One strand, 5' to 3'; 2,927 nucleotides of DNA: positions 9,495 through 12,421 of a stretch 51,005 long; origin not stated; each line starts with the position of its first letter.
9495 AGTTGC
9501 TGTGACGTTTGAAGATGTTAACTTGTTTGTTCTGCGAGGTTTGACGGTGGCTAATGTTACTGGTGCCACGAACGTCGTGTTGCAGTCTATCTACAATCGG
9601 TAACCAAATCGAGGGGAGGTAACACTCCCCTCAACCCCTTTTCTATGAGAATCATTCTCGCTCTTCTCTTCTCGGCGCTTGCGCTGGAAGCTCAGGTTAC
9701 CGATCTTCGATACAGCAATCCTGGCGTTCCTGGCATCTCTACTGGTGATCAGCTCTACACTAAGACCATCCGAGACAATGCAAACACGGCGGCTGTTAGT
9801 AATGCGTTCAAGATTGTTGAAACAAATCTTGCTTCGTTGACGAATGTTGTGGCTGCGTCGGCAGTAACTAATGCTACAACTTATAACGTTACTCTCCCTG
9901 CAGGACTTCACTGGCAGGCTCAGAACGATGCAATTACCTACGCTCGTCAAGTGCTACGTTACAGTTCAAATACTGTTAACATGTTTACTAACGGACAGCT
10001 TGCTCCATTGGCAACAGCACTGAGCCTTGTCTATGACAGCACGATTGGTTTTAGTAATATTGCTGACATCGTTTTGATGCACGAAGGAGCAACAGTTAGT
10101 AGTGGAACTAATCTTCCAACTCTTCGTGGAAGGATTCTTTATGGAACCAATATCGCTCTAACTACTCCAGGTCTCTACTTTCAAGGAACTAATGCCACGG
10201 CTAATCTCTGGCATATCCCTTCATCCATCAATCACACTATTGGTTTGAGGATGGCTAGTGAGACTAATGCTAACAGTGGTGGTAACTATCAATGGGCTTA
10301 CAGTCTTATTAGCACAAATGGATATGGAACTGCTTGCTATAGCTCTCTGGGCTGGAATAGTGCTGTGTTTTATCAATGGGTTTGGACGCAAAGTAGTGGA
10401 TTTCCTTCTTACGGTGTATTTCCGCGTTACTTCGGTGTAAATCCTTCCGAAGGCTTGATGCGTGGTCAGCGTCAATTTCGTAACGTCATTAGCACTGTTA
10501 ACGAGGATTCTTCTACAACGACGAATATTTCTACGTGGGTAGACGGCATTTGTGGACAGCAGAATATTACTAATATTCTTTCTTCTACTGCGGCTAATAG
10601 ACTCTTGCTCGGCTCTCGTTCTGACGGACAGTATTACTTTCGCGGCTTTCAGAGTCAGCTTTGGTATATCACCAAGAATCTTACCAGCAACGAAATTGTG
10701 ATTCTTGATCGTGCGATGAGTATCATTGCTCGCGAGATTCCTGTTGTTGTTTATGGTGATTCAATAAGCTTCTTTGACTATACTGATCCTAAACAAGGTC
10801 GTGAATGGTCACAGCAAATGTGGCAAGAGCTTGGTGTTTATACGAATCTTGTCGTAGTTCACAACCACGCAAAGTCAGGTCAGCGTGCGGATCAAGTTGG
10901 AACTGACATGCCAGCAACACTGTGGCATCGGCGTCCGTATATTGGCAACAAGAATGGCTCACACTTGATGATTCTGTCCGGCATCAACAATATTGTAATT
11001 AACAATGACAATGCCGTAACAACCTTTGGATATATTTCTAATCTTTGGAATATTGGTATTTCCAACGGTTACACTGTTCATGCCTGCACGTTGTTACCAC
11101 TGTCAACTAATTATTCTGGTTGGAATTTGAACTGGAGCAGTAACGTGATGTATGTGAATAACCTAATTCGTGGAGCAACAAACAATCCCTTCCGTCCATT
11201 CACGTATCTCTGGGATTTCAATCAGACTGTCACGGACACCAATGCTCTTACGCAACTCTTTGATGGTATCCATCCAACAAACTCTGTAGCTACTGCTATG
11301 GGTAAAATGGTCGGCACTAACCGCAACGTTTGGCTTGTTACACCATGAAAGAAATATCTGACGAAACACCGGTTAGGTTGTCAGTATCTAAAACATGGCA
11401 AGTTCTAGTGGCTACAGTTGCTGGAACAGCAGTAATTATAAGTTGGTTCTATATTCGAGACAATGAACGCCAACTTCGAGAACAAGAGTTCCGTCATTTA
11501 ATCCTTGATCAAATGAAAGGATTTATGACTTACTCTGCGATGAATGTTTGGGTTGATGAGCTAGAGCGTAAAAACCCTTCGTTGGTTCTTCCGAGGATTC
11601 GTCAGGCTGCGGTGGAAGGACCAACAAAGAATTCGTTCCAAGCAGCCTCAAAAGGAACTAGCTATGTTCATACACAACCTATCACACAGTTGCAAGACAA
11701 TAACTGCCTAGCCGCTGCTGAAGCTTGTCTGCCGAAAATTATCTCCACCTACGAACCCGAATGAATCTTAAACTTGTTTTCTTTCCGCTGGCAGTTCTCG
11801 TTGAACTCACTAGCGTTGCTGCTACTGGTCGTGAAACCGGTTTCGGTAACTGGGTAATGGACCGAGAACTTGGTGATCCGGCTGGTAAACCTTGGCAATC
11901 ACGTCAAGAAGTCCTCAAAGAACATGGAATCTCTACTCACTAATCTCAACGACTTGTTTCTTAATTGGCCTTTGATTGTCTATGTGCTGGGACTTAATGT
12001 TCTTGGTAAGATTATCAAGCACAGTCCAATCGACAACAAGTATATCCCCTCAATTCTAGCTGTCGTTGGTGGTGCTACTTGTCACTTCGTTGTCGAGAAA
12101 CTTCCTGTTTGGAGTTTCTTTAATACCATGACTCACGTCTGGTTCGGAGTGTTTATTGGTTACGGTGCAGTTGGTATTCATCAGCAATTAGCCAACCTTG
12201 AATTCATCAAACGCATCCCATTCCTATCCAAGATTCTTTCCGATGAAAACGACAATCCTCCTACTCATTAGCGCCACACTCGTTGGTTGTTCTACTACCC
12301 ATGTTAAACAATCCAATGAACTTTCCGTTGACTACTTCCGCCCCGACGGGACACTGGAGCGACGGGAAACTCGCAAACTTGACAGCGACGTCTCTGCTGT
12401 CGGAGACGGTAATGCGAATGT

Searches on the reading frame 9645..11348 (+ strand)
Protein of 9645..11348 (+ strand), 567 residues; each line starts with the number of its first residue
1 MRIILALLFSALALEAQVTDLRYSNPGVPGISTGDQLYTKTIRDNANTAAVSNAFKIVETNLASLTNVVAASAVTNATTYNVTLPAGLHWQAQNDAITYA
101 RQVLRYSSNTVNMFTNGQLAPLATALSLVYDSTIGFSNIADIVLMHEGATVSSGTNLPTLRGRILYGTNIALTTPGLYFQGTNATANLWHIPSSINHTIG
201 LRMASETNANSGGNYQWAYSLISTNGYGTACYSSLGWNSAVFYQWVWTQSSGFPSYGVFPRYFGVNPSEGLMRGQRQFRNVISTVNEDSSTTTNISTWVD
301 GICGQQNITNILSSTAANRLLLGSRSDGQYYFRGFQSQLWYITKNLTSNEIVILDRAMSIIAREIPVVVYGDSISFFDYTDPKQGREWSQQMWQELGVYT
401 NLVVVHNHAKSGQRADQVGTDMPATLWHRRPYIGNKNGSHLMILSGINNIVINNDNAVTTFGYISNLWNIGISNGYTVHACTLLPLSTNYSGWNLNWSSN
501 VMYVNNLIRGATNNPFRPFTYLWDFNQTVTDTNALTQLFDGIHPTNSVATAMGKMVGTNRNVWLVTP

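Call 13: search_protein_families(library=phrogs, proteins=[window:9645-11348:+], max_evalue=0.001)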
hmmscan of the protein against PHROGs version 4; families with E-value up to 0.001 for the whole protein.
window:9645-11348:+ (567 aa): 0 families

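Call 49: search_protein_families(library=pfam, proteins=[window:9645-11348:+], max_evalue=0.01)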
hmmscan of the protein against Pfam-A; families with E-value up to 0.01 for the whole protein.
window:9645-11348:+ (567 aa): 1 family
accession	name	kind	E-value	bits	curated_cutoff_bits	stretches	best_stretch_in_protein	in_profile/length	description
PF13472.12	Lipase_GDSL_2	-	0.00023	22.1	32.9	1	370-546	2-173/178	GDSL-like Lipase/Acylhydrolase family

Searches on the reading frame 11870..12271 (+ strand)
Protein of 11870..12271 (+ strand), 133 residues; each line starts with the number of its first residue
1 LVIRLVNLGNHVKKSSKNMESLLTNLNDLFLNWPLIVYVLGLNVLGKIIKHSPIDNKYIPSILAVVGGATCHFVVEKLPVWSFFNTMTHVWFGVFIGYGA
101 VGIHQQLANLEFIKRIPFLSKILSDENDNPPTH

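Call 83: search_protein_families(library=pfam, proteins=[window:11870-12271:+], max_evalue=0.01)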
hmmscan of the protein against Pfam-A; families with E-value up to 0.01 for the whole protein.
window:11870-12271:+ (133 aa): 1 family
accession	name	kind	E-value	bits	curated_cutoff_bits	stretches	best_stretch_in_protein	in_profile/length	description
PF16079.10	Phage_holin_5_2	-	1.4e-11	44.9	29.2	1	40-106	3-72/76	Phage holin family Hol44, in holin superfamily V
